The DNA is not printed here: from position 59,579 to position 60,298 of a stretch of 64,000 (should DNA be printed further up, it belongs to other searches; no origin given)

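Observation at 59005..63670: TetR-gated four-gene cluster: AdoMetDC-like proenzyme, FemAB/CelD-like transferase, ATP-grasp ligase and fold-III PLP decarboxylase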

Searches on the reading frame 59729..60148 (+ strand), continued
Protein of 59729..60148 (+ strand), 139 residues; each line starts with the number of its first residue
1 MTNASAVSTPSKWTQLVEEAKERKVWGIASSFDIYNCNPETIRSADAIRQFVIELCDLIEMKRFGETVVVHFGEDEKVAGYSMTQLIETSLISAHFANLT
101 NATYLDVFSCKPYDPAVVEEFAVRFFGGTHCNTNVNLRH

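Call 25: search_solved_structures(query=A1, max_evalue=10, show_alignments=3)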
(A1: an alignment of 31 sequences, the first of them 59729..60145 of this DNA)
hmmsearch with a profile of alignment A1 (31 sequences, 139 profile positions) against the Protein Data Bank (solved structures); distinct sequences matched with E-value up to 10: 14.
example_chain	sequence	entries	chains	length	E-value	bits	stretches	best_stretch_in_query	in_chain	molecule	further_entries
2r4g_A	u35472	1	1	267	0.14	15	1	34-72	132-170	Telomerase reverse transcriptase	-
5c9h_A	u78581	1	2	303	0.18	14.6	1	34-72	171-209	Telomerase reverse transcriptase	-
5bop_A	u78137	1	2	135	0.3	13.9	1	98-130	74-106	Nanobody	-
8xld_B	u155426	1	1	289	0.32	13.8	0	98-124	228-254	Nanobody(Staygold-S2G10)-Nanobody(Staygold-S4F1)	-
4f6a_A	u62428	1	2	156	0.4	13.5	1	66-94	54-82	BH1408 protein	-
4e0a_A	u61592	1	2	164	0.45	13.4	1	66-94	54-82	BH1408 protein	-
8k3l_B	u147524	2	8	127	0.7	12.7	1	98-129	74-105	NB3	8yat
5lwf_C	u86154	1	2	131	0.9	12.4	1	98-131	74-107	Camelid heavy-chain antibody variable fragment cAb-G10S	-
6qup_B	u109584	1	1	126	0.92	12.3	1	98-129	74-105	Nanobody 186 (Nb186)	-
1qrr_A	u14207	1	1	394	0.93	12.3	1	47-85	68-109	sulfolipid biosynthesis (SQD1) PROTEIN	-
1i24_A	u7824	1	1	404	0.99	12.2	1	47-85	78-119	SULFOLIPID BIOSYNTHESIS PROTEIN SQD1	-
1i2b_A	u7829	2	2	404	1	12.2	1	47-85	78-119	SULFOLIPID BIOSYNTHESIS PROTEIN SQD1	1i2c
7d30_A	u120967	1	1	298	1.2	12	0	98-118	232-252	sybody fusion of MR17-SR31 with a GS linker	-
5fsb_A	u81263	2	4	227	2.2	11.1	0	18-37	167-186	TECTONIN 2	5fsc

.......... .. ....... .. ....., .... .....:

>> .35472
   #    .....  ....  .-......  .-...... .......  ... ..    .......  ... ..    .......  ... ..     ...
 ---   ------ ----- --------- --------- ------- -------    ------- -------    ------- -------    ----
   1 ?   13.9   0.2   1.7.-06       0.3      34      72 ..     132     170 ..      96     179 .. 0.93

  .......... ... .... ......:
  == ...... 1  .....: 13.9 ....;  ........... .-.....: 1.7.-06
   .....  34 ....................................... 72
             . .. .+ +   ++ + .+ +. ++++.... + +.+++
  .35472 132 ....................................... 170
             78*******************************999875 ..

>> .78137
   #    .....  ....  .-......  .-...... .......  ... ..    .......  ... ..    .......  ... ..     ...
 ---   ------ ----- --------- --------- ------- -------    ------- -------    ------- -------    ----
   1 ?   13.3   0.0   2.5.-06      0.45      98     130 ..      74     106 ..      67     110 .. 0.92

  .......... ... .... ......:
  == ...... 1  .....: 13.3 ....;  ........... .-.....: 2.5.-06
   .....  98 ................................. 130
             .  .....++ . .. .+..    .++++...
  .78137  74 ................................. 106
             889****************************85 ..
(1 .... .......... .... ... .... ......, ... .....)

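Call 33: predict_structure(alignment_id=A1)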
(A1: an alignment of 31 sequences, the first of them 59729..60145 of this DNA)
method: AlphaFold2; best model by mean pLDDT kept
length: 139 residues; sequences in the alignment: 31
mean_pLDDT: 81.8   pTM: 0.77
mean pLDDT of the five models: 81.8, 76.6, 74.7, 69.8, 69.2
residues with pLDDT >= 90: 48; 70-90: 67; 50-70: 16; < 50: 8
segments of 3 or more residues with pLDDT < 50: 1-7
pLDDT, mean of each block of 10 residues (from residue 1): 50 86 89 94 89 89 74 58 69 79 90 91 96 92
secondary structure, 60 per line:
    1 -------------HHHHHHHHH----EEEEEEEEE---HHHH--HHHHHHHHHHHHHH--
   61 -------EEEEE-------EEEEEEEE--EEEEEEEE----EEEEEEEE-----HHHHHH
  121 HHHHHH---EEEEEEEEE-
elements in order: H14-22 E27-35 H39-42 H45-58 E68-72 E80-87 E90-97 E102-109 H115-126 E130-138

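Call 39: fold_search(model_id=the predicted structure, library=pdb)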
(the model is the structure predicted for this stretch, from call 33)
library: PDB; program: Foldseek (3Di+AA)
matches with E <= 10: 1406; with E <= 0.001: 5
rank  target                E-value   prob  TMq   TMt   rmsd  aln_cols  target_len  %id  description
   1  1vr7_B                9.3e-07  1.00  0.73  0.85   1.8       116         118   17  Crystal structure of S-adenosylmethionine decarboxylase proenzyme (TM0655) from THERMOTOGA MARITIMA at 1.2 A resolutio (released 2005-03-15)
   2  1tmi_A                1.8e-06  1.00  0.69  0.81   2.6       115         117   15  Structure of Thermotoga maritima S63A non-processing mutant S-adenosylmethionine decarboxylase (released 2004-06-29)
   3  2iii                  3.5e-06  1.00  0.69  0.80   2.2       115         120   16  Crystal structure of the adenosylmethionine decarboxylase (aq_254) from aquifex aeolicus vf5 (released 2007-10-09)
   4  1tlu_A                3.9e-06  1.00  0.71  0.83   2.0       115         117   16  Crystal Structure of Thermotoga maritima S-adenosylmethionine decarboxylase (released 2004-06-29)
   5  1vr7_A                5.0e-06  1.00  0.71  0.81   2.0       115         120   16  Crystal structure of S-adenosylmethionine decarboxylase proenzyme (TM0655) from THERMOTOGA MARITIMA at 1.2 A resolutio (released 2005-03-15)
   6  1mhm_A                1.1e-03  1.00  0.55  0.32   4.1       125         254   11  Crystal structure of S-adenosylmethionine decarboxylase from potato (released 2002-12-11)
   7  3c6k_D                2.6e-03  1.00  0.49  0.22   4.3       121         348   13  Crystal structure of human spermine synthase in complex with spermidine and 5-methylthioadenosine (released 2008-02-19)
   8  5tvm_B                7.2e-03  1.00  0.54  0.30   4.2       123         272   10  Crystal structure of Trypanosoma brucei AdoMetDC/prozyme heterodimer (released 2017-01-11)
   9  7pkn_N                7.2e-03  0.93  0.37  0.20  14.3       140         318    7  Structure of the human CCAN deltaCT complex (released 2022-04-27)
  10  3dz3_A                9.2e-03  1.00  0.53  0.33   4.2       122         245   13  Human AdoMetDC F223A mutant with covalently bound S-Adenosylmethionine methyl ester (released 2009-03-10)
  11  3dz5_A                9.8e-03  1.00  0.54  0.33   4.8       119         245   12  Human AdoMetDC with covalently bound 5'-[(2-aminooxyethyl)methylamino]-5'-deoxy-8-methyladenosine (released 2009-03-10)
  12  6eqt_B                1.2e-02  0.97  0.42  0.31  10.0       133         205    4  CRYSTAL STRUCTURE OF THE HUMAN KINETOCHORE PROTEIN CENP-N (released 2018-01-17)
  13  5epc_A                1.2e-02  0.89  0.35  0.12   9.3       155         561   12  Crystal structure of wild-type human phosphoglucomutase 1 (released 2016-04-27)
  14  3dpu_B                1.6e-02  0.85  0.32  0.17   8.5       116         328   11  RocCOR domain tandem of Rab family protein (Roco) (released 2008-08-12)
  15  9p7q_A                1.8e-02  1.00  0.55  0.33   4.8       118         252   10  273K human S-adenosylmethionine decarboxylase (released 2025-09-17)
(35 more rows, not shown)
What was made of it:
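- On SpeDC (pyruvoyl L-ornithine decarboxylase): Foldseek matches to 1VR7, 1TLU and 2III with TM 0.69-0.85 (call 39).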

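Call 42: search_protein_families(library=padloc, proteins=[window:59729-60148:+], max_evalue=0.01)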
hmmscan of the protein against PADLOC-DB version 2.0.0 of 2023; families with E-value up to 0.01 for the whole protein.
window:59729-60148:+ (139 aa): 0 families

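Call 50: search_protein_families(library=pfam, proteins=[L028:5967-7379:-, L014:14770-16230:+, L026:7261-7815:+, L014:12698-13582:+, L014:12009-12710:+, L014:13573-14724:+, L028:12125-13405:+, L004:14046-14372:+], max_evalue=0.001)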
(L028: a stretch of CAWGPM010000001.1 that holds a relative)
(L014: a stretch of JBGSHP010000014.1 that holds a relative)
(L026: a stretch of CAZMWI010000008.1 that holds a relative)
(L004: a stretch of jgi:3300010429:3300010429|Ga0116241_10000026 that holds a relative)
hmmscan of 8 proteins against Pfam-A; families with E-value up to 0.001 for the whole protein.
L028:5967-7379:- (470 aa): 8 families
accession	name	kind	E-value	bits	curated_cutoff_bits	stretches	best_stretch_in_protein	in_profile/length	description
PF00158.32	Sigma54_activat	-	1.2e-69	233.8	20.2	1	144-309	2-167/168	Sigma-54 interaction domain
PF25601.1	AAA_lid_14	-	1.1e-27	96.1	27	1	315-396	1-82/87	AAA+ ATPase lid domain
PF14532.12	Sigma54_activ_2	-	1.7e-18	67.6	25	1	145-314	2-138/138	Sigma-54 interaction domain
PF02954.25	HTH_8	-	3e-08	33.7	22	1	422-460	2-40/42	Bacterial regulatory protein, Fis family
PF07728.20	AAA_5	-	3.9e-07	30.6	22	1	167-286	2-124/139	AAA domain (dynein-related subfamily)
PF00004.35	AAA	-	3e-05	24.9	21.2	1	167-285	1-110/131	ATPase family associated with various cellular activities (AAA)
PF01078.27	Mg_chelatase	-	0.00023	21.1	20.3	0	222-264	93-135/207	Magnesium chelatase, subunit ChlI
PF07724.20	AAA_2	-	0.00029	21.3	27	0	166-288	5-128/166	AAA domain (Cdc48 subfamily)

L014:14770-16230:+ (486 aa): 2 families
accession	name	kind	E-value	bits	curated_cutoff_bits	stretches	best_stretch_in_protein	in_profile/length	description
PF07690.21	MFS_1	-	6.9e-41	140.8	33.4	2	51-387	16-346/347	Major Facilitator Superfamily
PF12832.13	MFS_1_like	-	1.3e-10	41.3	25.2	1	66-396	33-363/373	MFS_1 like family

L026:7261-7815:+ (184 aa): 1 family
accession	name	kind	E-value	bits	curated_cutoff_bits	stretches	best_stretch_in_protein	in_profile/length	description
PF02469.27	Fasciclin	-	7.7e-28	97.6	22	1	64-182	3-122/123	Fasciclin domain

L014:12698-13582:+ (294 aa): 1 family
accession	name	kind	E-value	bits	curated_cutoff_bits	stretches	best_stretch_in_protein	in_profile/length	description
PF08443.16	RimK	-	7e-07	29.5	21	1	91-274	3-174/188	RimK-like ATP-grasp domain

L014:12009-12710:+ (233 aa): 1 family
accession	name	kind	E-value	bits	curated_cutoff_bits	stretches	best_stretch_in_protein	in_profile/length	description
PF14401.11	RLAN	-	7.7e-08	32.6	25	1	160-227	83-149/150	RimK-like ATPgrasp N-terminal domain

L014:13573-14724:+ (383 aa): 8 families
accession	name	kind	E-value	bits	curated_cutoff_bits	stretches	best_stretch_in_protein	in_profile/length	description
PF11814.14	DUF3335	-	6.5e-69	232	25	1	166-369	1-205/206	Peptidase_C39 like family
PF00583.31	Acetyltransf_1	-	3.3e-18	66.5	20.7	1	35-131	21-116/116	Acetyltransferase (GNAT) family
PF13673.13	Acetyltransf_10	-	1.6e-16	60.9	23.6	1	28-152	11-126/128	Acetyltransferase (GNAT) domain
PF13508.13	Acetyltransf_7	-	1.8e-15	57.5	27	1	49-131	3-82/84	Acetyltransferase (GNAT) domain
PF13529.12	Peptidase_C39_2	-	1e-08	36.3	24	0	284-331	89-143/143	Peptidase_C39 like family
PF08445.16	FR47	-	4.6e-07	30.2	22.1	1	67-133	14-79/86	FR47-like protein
PF03412.21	Peptidase_C39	-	2.8e-05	24.4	22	0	166-201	2-37/133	Peptidase C39 family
PF13523.12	Acetyltransf_8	-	0.00057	20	27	0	81-137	86-143/145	Acetyltransferase (GNAT) domain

L028:12125-13405:+ (426 aa): 1 family
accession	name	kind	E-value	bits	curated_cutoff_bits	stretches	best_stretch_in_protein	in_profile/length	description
PF00285.26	Citrate_synt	-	4.9e-134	447.3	27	1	45-409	1-357/357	Citrate synthase, C-terminal domain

L004:14046-14372:+ (108 aa): 0 families

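Call 57: search_protein_representatives(protein=window:59729-60145:+)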
Query: 139 residues. Proteins with E-value up to 0.001 (for the whole library): 1206; up to 1e-10: 564; up to 1e-30: 49. The best 150 are listed.
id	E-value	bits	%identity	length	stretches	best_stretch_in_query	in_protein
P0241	3.3e-57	208.4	73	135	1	14-138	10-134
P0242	2.4e-56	205.7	73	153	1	14-138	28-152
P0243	6.1e-55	201.1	71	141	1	13-138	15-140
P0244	1.1e-52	193.8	71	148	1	17-139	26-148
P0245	4.8e-50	185.3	69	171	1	18-138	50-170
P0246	6.5e-50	184.8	69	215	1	19-138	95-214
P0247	6.9e-48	178.3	62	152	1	12-138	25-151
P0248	2.1e-44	167.0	62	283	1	18-138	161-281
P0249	4.4e-43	162.7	68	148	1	24-134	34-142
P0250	1.4e-42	161.1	66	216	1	14-130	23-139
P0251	5.1e-42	159.3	62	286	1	23-135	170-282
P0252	1.3e-40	154.7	61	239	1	22-131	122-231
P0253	2.2e-40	154.0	61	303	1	24-139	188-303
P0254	5.7e-40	152.7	58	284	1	21-138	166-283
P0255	5.9e-40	152.6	57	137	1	13-138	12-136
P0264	7.2e-36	139.4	53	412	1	15-138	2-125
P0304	2.5e-29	118.2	51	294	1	16-132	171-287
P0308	5.6e-29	117.1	48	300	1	21-138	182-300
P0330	2.2e-26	108.7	44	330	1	17-131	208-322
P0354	7.5e-25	103.7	31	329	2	20-134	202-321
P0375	5.6e-23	97.7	49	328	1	25-117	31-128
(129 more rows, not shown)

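Call 58: search_protein_families(library=pfam, proteins=[P0248, P0251, P0253, P0254, P0264, P0330, P0304, P0308, P0375, P0354], max_evalue=0.001)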
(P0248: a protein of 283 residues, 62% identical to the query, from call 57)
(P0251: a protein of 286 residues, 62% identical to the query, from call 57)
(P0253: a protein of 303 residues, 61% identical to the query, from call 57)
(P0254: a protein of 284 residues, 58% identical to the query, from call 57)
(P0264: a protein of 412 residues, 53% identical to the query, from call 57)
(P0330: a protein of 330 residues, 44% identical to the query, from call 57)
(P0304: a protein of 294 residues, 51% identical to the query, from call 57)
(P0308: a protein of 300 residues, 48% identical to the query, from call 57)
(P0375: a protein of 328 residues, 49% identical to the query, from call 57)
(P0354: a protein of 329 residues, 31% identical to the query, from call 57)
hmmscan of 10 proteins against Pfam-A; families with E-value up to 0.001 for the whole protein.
P0248 (283 aa): 1 family
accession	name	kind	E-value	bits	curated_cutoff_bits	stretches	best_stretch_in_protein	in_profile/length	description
PF02675.21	AdoMet_dc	-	2.4e-56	189.1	25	2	30-129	1-101/107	S-adenosylmethionine decarboxylase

P0251 (286 aa): 2 families
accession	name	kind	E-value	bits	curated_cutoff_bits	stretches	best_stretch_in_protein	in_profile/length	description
PF02675.21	AdoMet_dc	-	1e-23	84.1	25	1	179-285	4-106/107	S-adenosylmethionine decarboxylase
PF00856.33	SET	-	8.9e-07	29.7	22.4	1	32-121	4-103/105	SET domain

P0253 (303 aa): 2 families
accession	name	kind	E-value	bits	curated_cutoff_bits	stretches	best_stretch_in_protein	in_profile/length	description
PF02675.21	AdoMet_dc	-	2.9e-19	69.8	25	1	196-302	4-106/107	S-adenosylmethionine decarboxylase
PF00856.33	SET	-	7.4e-19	68.5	22.4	1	28-122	1-104/105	SET domain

P0254 (284 aa): 2 families
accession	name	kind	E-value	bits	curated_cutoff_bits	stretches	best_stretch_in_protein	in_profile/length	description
PF02675.21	AdoMet_dc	-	2.5e-18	66.8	25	1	176-283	3-106/107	S-adenosylmethionine decarboxylase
PF00856.33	SET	-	5.8e-08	33.6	22.4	1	23-106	4-104/105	SET domain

P0264 (412 aa): 4 families
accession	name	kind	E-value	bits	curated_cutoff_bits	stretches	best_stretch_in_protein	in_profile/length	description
PF01564.23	Spermine_synth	-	1.5e-63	214.2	22.9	1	197-376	1-180/186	Spermine/spermidine synthase domain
PF02675.21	AdoMet_dc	-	3.4e-21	76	25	1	19-124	4-105/107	S-adenosylmethionine decarboxylase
PF17284.7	Spermine_synt_N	-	2.7e-15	56.4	22.1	1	142-194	2-53/53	Spermidine synthase tetramerisation domain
PF08242.18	Methyltransf_12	-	0.0002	22.4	30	1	219-292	1-70/98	Methyltransferase domain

P0330 (330 aa): 1 family
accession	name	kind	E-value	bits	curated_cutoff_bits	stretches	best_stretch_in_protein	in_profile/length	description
PF02675.21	AdoMet_dc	-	5.8e-15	56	25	1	223-329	4-106/107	S-adenosylmethionine decarboxylase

P0304 (294 aa): 5 families
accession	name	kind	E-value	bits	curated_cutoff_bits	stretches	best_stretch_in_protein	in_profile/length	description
PF02675.21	AdoMet_dc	-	2.3e-20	73.3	25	1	188-293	4-106/107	S-adenosylmethionine decarboxylase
PF00583.31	Acetyltransf_1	-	3.5e-16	59.9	20.7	1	38-132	22-116/116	Acetyltransferase (GNAT) family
PF13508.13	Acetyltransf_7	-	7.9e-13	49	27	1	47-132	3-82/84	Acetyltransferase (GNAT) domain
PF13673.13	Acetyltransf_10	-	1.4e-06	28.7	23.6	1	49-133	33-108/128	Acetyltransferase (GNAT) domain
PF14542.12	Acetyltransf_CG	-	0.00033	21.2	30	0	51-110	4-61/80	GCN5-related N-acetyl-transferase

P0308 (300 aa): 1 family
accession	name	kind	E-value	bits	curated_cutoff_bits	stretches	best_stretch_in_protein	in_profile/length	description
PF02675.21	AdoMet_dc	-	2.3e-46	157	25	2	1-110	3-107/107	S-adenosylmethionine decarboxylase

P0375 (328 aa): 1 family
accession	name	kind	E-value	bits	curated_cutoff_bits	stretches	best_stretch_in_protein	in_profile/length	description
PF02675.21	AdoMet_dc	-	3.4e-24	85.7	25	2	38-150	4-107/107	S-adenosylmethionine decarboxylase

P0354 (329 aa): 1 family
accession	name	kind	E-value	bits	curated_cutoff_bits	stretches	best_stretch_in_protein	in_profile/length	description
PF02675.21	AdoMet_dc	-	2.4e-14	54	25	1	229-325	13-106/107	S-adenosylmethionine decarboxylase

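Call 68: search_protein_families(library=pfam, proteins=[L036:5230-5862:+, L036:5864-6667:+, L036:6420-7715:+, L036:8645-9994:-, L036:10165-11553:-, L036:11573-13237:-], max_evalue=0.001)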
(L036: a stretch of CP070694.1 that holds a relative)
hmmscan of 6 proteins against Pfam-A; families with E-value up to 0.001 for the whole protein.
L036:5230-5862:+ (210 aa): 2 families
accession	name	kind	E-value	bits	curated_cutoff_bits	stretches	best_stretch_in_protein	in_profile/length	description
PF02310.24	B12-binding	-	1.6e-26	93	32.1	1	87-199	1-119/121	B12 binding domain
PF02607.22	B12-binding_2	-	7.9e-18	64.9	23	1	3-74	3-74/74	B12 binding domain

L036:5864-6667:+ (267 aa): 0 families

L036:6420-7715:+ (431 aa): 2 families
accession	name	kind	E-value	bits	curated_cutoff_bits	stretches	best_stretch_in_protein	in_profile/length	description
PF00208.27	ELFV_dehydrog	-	7.7e-83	278.3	23.4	1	178-429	1-241/241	Glutamate/Leucine/Phenylalanine/Valine dehydrogenase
PF02812.23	ELFV_dehydrog_N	-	2e-44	150.9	25.3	1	38-161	6-129/129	Glu/Leu/Phe/Val dehydrogenase, dimerisation domain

L036:8645-9994:- (449 aa): 1 family
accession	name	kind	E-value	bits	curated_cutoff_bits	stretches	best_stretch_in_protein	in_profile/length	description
PF00118.29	Cpn60_TCP1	-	2.4e-52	178.7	34.3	1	2-430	69-489/490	TCP-1/cpn60 chaperonin family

L036:10165-11553:- (462 aa): 2 families
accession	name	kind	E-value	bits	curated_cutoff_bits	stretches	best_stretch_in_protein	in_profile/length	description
PF03972.19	MmgE_PrpD_N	-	1.9e-65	220.9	32.1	1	9-248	2-242/244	MmgE/PrpD N-terminal domain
PF19305.4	MmgE_PrpD_C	-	5.2e-33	114.7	32.1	1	272-440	1-170/173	MmgE/PrpD C-terminal domain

L036:11573-13237:- (554 aa): 2 families
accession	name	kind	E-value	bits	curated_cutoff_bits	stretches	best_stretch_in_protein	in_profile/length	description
PF00501.34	AMP-binding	-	1.1e-87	294.8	29.9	1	27-404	2-384/384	AMP-binding enzyme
PF13193.12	AMP-binding_C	-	4.3e-15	56.8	24.5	1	456-531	2-76/76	AMP-binding enzyme C-terminal domain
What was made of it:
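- Tried and rejected: This locus has the SpeDC-like gene without partners, but its neighbours (glutamate dehydrogenase, a B12-binding protein, a chaperonin) gave no functional clue (call 68).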

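Call 75: list_cluster_members(proteins=[window:59729-60145:+, window:60153-61115:+, window:62348-63667:+, window:59040-59696:+])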
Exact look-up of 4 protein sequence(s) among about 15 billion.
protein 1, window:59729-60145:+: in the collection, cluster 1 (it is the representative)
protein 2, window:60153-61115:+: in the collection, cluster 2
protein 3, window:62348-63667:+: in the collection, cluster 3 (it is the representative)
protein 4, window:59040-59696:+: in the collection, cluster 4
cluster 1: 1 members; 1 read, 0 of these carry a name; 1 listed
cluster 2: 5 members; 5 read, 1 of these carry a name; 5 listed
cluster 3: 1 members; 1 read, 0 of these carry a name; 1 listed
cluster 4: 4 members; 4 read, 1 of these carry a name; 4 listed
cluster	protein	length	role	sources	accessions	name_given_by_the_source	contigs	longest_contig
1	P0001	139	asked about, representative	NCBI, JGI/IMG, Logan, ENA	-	-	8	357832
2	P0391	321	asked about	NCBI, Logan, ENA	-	-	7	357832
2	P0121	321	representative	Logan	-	-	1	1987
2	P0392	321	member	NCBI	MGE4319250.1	MAG: GNAT family N-acetyltransferase [Deferribacterales bacterium]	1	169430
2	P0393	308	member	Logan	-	-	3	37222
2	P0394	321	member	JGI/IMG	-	-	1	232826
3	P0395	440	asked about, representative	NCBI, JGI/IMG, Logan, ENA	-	-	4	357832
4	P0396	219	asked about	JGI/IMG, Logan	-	-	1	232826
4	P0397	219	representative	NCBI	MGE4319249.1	MAG: TetR/AcrR family transcriptional regulator [Deferribacterales bacterium]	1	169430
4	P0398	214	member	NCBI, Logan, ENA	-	-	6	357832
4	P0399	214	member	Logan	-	-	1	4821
